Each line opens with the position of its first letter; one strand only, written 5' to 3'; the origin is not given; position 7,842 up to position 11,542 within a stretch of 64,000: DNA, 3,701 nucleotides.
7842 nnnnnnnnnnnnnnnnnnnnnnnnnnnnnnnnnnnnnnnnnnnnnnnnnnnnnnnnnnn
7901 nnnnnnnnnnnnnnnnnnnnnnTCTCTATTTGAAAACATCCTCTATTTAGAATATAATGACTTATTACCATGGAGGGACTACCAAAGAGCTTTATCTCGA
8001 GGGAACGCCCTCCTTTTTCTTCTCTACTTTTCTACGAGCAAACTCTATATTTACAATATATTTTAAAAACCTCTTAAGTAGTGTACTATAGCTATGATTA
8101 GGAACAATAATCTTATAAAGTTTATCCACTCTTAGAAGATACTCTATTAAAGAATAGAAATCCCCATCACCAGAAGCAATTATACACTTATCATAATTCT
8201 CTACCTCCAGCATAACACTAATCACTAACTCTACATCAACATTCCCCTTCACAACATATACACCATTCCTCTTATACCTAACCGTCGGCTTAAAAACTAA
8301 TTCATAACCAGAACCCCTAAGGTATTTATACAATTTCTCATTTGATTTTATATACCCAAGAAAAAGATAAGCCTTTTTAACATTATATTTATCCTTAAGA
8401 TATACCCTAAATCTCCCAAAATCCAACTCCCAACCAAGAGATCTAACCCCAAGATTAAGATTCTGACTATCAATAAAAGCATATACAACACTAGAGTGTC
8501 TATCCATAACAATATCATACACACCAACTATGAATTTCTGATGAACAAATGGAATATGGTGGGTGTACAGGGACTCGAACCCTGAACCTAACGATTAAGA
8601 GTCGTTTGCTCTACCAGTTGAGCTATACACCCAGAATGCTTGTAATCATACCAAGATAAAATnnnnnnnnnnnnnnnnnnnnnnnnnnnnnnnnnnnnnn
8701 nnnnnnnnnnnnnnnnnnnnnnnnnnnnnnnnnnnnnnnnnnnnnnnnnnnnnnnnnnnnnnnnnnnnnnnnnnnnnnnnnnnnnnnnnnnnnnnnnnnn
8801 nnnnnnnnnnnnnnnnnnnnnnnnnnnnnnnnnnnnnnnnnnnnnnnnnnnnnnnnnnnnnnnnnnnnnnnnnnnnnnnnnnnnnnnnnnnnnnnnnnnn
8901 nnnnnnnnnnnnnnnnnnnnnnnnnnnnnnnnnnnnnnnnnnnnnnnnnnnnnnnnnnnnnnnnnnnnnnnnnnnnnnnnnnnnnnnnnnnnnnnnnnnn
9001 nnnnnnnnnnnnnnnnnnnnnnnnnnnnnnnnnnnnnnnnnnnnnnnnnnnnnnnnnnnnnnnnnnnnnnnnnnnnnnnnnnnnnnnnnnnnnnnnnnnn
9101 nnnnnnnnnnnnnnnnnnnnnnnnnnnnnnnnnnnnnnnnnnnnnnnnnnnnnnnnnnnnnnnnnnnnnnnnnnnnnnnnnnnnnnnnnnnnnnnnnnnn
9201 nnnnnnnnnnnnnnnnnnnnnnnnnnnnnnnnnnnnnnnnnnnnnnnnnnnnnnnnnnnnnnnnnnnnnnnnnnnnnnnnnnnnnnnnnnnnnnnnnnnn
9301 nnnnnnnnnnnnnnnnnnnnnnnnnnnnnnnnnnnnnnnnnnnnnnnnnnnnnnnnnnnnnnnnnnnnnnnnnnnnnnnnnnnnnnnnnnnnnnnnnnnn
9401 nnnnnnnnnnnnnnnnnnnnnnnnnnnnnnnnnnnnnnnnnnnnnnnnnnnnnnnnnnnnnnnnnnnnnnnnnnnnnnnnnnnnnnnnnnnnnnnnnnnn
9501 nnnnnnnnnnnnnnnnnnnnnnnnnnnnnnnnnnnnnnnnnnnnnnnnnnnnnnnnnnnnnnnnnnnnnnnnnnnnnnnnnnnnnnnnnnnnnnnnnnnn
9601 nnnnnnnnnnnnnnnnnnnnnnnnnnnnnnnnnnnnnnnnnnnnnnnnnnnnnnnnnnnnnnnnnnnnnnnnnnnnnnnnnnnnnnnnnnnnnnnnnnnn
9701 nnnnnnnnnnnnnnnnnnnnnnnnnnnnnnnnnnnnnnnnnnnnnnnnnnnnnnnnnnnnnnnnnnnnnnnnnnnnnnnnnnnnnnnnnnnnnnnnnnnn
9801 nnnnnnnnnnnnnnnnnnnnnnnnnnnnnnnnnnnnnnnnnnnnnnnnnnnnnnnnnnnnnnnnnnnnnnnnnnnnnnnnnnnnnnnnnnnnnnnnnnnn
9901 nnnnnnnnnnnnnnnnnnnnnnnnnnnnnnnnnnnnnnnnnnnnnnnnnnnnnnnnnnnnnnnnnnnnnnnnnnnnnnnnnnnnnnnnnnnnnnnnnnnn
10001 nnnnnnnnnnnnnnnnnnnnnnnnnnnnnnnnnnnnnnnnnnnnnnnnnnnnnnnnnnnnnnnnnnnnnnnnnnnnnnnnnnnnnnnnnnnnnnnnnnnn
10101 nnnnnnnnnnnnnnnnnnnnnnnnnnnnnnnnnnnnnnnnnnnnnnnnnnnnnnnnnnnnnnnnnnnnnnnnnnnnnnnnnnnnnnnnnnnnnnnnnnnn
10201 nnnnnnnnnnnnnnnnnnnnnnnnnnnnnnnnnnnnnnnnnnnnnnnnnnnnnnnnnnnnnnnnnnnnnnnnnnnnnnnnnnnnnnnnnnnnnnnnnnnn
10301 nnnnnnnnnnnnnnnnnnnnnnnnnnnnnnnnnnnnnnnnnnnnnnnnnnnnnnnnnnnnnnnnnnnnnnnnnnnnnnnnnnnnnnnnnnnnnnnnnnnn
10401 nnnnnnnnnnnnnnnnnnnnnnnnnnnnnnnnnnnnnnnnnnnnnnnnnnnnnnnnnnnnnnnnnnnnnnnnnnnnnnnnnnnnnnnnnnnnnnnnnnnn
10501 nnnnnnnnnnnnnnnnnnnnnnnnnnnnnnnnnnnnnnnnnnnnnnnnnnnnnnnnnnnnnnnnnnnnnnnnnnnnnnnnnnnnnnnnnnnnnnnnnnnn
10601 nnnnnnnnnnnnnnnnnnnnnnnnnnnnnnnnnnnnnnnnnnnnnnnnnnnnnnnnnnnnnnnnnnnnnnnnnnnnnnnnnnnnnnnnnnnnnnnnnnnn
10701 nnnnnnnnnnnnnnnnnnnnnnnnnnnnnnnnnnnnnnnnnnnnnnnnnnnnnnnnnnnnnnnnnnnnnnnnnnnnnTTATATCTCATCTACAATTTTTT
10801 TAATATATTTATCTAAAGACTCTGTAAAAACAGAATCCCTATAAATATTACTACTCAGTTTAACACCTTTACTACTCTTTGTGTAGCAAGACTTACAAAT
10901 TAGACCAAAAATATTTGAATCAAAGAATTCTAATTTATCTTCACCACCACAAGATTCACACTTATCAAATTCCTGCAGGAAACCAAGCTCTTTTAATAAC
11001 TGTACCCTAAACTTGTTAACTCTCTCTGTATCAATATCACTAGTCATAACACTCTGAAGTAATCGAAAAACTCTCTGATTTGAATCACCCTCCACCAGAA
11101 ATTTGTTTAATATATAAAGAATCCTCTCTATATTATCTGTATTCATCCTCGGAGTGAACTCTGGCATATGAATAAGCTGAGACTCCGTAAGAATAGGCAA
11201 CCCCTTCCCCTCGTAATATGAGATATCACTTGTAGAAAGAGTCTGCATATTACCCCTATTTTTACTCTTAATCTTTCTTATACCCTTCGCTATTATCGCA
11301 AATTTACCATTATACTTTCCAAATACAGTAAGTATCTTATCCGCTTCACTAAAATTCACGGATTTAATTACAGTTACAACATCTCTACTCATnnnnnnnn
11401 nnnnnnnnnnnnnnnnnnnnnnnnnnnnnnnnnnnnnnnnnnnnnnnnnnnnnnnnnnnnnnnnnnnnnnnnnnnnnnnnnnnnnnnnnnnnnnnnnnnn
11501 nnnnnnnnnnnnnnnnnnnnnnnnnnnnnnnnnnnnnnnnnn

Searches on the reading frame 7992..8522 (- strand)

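Call 11: search_protein_families(library=pfam, proteins=[window:7992-8522:-])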
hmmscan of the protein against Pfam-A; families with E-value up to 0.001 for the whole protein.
window:7992-8522:- (176 aa): 1 family
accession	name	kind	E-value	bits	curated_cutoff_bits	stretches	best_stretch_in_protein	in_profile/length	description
PF01936.24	NYN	-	8.8e-16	59.2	24.2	1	15-151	4-136/145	NYN domain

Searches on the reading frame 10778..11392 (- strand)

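Call 5: search_protein_families(library=pfam, proteins=[window:10778-11392:-])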
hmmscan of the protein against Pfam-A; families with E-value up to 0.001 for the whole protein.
window:10778-11392:- (204 aa): 2 families
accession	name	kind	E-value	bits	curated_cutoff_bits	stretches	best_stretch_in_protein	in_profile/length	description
PF11967.14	RecO_N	-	1.9e-15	57.1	27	1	6-75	8-78/80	Recombination protein O N terminal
PF02565.21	RecO_C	-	1.6e-08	34.9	22.1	1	94-182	16-108/157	Recombination protein O C terminal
